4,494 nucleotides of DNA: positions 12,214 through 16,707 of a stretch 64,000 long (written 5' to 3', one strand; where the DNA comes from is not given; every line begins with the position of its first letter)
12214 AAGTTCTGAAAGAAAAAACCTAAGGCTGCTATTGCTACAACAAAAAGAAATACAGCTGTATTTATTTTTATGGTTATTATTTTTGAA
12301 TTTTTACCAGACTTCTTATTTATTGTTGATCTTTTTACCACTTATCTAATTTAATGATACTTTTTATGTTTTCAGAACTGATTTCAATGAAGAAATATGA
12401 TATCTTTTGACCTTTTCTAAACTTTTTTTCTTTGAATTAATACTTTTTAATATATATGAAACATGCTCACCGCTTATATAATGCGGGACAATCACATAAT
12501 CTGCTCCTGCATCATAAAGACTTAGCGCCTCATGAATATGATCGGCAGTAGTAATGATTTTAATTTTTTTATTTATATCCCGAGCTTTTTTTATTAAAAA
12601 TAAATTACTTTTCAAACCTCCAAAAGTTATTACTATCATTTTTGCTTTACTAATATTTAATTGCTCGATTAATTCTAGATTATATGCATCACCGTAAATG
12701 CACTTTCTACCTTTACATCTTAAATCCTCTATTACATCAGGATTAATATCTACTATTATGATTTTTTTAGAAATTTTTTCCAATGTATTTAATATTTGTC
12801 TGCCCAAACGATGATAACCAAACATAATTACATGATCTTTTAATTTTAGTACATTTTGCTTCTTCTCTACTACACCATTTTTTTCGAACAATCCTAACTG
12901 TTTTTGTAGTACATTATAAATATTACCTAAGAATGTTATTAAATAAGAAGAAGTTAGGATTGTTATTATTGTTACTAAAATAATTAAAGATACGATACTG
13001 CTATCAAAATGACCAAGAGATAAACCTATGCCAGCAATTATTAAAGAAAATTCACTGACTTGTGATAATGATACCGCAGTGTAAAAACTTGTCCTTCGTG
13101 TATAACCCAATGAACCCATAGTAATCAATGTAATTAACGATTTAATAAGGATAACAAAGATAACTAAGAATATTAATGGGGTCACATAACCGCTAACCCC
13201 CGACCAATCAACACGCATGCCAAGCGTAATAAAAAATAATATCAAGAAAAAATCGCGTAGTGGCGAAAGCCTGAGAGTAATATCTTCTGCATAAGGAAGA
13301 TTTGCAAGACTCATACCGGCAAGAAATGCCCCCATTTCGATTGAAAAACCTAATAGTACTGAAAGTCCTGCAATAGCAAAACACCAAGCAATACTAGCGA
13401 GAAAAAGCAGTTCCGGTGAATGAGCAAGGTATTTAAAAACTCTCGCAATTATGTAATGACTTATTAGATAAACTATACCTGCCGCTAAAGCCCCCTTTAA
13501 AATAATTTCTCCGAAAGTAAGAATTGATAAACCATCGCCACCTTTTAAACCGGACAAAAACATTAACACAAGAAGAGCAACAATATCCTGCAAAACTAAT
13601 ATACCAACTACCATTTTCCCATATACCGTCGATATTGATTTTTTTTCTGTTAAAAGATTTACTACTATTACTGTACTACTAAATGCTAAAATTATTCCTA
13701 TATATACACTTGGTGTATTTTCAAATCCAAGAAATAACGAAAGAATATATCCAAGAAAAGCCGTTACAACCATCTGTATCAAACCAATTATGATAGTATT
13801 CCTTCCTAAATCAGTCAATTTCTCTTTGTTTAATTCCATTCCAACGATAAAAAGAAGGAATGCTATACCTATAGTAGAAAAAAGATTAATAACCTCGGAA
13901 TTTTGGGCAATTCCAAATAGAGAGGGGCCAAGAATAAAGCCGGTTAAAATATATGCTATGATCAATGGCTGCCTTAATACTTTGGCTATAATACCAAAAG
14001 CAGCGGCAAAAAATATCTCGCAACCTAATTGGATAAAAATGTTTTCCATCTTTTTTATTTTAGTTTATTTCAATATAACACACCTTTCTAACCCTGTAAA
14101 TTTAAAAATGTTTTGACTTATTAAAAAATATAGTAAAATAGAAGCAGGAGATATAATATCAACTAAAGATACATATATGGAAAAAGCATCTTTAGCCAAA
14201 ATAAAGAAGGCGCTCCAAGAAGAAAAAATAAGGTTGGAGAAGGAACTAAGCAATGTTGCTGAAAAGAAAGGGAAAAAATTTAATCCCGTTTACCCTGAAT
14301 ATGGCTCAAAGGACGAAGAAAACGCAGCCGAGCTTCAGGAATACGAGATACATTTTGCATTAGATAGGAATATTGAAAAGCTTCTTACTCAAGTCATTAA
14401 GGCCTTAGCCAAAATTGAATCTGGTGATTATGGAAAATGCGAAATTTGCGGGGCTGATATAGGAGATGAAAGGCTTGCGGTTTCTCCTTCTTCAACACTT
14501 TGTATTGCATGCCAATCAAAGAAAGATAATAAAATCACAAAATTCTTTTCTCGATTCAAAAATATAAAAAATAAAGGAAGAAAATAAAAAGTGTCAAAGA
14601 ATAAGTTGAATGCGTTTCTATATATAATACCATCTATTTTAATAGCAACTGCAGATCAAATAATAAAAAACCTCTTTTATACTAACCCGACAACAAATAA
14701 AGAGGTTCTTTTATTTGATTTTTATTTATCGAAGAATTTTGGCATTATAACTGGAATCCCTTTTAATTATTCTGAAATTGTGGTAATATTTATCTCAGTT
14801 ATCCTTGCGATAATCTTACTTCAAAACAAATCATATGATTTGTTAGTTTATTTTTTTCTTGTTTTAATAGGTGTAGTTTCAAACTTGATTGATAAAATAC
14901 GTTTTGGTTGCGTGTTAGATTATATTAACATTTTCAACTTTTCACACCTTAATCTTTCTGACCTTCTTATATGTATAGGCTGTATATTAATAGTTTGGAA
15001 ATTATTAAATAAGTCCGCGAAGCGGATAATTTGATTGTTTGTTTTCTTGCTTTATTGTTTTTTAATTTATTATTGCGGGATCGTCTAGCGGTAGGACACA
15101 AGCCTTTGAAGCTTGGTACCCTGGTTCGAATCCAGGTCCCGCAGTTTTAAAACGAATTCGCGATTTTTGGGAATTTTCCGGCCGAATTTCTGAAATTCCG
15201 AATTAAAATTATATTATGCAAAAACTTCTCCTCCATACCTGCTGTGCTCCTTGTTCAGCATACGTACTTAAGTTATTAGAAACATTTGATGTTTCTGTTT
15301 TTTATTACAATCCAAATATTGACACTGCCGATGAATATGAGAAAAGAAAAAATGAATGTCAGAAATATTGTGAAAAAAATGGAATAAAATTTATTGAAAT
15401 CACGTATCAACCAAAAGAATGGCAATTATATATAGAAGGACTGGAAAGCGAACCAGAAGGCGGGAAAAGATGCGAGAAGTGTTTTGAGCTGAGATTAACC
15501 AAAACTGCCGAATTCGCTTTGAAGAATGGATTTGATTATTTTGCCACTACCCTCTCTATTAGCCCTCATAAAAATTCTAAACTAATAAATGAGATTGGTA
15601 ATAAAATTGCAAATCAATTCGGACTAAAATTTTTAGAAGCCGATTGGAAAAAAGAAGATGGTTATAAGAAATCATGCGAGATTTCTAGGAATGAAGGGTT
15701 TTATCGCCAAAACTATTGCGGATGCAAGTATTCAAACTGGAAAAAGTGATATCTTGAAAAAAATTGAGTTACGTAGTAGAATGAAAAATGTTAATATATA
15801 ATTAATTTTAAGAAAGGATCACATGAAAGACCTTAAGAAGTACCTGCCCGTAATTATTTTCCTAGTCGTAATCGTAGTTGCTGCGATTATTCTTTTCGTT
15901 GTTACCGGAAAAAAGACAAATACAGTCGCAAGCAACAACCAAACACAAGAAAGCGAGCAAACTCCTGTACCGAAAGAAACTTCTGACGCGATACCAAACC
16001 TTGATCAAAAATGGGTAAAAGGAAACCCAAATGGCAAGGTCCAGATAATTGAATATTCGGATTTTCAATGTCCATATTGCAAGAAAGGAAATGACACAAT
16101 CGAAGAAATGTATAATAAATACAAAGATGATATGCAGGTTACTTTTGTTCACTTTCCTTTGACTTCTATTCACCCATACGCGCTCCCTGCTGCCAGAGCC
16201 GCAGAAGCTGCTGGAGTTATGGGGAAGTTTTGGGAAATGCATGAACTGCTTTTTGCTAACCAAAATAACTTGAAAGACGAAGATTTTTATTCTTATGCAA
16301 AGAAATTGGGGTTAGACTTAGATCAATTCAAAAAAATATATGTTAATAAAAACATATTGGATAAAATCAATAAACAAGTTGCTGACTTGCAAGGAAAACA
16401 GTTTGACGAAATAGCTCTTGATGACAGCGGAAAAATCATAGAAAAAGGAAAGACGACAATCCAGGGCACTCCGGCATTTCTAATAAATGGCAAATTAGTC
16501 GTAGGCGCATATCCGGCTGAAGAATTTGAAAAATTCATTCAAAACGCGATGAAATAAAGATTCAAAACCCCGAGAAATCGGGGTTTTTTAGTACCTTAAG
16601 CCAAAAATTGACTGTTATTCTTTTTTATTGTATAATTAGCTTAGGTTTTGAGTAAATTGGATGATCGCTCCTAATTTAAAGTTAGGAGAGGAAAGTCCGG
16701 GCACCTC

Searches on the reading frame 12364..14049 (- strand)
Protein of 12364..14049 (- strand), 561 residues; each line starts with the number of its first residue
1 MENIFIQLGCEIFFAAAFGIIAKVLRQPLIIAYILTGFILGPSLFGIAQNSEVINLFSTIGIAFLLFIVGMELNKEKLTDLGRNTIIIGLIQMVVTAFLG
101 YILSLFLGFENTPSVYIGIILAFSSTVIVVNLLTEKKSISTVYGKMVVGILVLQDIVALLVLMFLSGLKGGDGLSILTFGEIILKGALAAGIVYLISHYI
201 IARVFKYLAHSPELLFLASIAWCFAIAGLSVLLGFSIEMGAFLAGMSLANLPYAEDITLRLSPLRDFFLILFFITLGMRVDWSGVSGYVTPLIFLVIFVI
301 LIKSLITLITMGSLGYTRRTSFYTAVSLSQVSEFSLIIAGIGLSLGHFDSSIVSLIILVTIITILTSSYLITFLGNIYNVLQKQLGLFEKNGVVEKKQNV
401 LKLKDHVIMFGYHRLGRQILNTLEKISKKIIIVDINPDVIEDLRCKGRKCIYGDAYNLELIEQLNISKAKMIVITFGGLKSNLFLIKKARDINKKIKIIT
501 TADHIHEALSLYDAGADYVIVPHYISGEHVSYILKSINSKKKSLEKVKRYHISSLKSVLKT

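Call 31: search_protein_families(library=pfam, proteins=[window:12364-14049:-], max_evalue=0.00001)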
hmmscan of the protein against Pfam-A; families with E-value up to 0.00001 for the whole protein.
window:12364-14049:- (561 aa): 2 families
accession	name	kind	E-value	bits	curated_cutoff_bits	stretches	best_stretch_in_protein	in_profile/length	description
PF00999.27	Na_H_Exchanger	-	4.4e-65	220.4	26.2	1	15-369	4-367/375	Sodium/hydrogen exchanger, transmembrane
PF02254.24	TrkA_N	-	8.4e-24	84.6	23.8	1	407-522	1-116/116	TrkA-N domain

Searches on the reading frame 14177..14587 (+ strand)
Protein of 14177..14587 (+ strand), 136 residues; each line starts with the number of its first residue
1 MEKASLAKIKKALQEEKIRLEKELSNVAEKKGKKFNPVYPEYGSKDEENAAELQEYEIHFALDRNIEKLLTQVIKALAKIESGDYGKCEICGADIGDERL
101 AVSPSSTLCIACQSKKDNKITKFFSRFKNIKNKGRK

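Call 46: search_protein_families(library=pfam, proteins=[window:14177-14587:+], max_evalue=0.0001)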
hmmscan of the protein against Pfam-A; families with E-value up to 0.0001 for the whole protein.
window:14177-14587:+ (136 aa): 1 family
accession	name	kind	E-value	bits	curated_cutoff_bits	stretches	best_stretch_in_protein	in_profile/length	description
PF01258.23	zf-dskA_traR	-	2.1e-12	47.2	24.9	1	83-116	1-34/36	Prokaryotic dksA/traR C4-type zinc finger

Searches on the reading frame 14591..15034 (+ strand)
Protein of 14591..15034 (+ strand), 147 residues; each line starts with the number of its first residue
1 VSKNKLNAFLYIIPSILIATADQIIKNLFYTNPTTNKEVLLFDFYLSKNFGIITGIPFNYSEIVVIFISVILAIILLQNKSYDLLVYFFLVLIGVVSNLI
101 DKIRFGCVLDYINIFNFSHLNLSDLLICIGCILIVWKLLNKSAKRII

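Call 46: search_protein_families(library=pfam, proteins=[window:14591-15034:+], max_evalue=0.0001)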
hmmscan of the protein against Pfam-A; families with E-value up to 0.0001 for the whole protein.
window:14591-15034:+ (147 aa): 1 family
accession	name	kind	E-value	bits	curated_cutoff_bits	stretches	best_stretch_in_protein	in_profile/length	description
PF01252.23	Peptidase_A8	-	1.1e-15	58.6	25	1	16-139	3-141/142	Signal peptidase (SPase) II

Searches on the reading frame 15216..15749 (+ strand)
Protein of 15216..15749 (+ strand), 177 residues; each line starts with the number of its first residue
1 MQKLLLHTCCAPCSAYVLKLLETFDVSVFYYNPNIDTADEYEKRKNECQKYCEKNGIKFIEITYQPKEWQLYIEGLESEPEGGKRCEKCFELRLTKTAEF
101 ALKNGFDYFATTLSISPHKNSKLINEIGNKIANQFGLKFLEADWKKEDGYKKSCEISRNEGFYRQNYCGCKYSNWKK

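Call 46: search_protein_families(library=pfam, proteins=[window:15216-15749:+], max_evalue=0.0001)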
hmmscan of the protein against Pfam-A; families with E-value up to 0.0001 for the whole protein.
window:15216-15749:+ (177 aa): 1 family
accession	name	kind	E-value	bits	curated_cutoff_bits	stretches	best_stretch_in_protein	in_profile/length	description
PF02677.20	QueH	-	8e-68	228.4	23.5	1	4-174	1-173/175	Epoxyqueuosine reductase QueH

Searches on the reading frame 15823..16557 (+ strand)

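Call 46: search_protein_families(library=pfam, proteins=[window:15823-16557:+], max_evalue=0.0001)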
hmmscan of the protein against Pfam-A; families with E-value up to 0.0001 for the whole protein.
window:15823-16557:+ (244 aa): 3 families
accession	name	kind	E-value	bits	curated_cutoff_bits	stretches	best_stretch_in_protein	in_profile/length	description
PF13462.12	Thioredoxin_4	-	2.7e-20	73.6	23.2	1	63-240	5-164/165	Thioredoxin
PF01323.26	DSBA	-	1.9e-18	67.4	25.6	1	74-116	1-42/191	DSBA-like thioredoxin domain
PF13098.12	Thioredoxin_2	-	3e-07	31.2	27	0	69-111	3-48/104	Thioredoxin-like domain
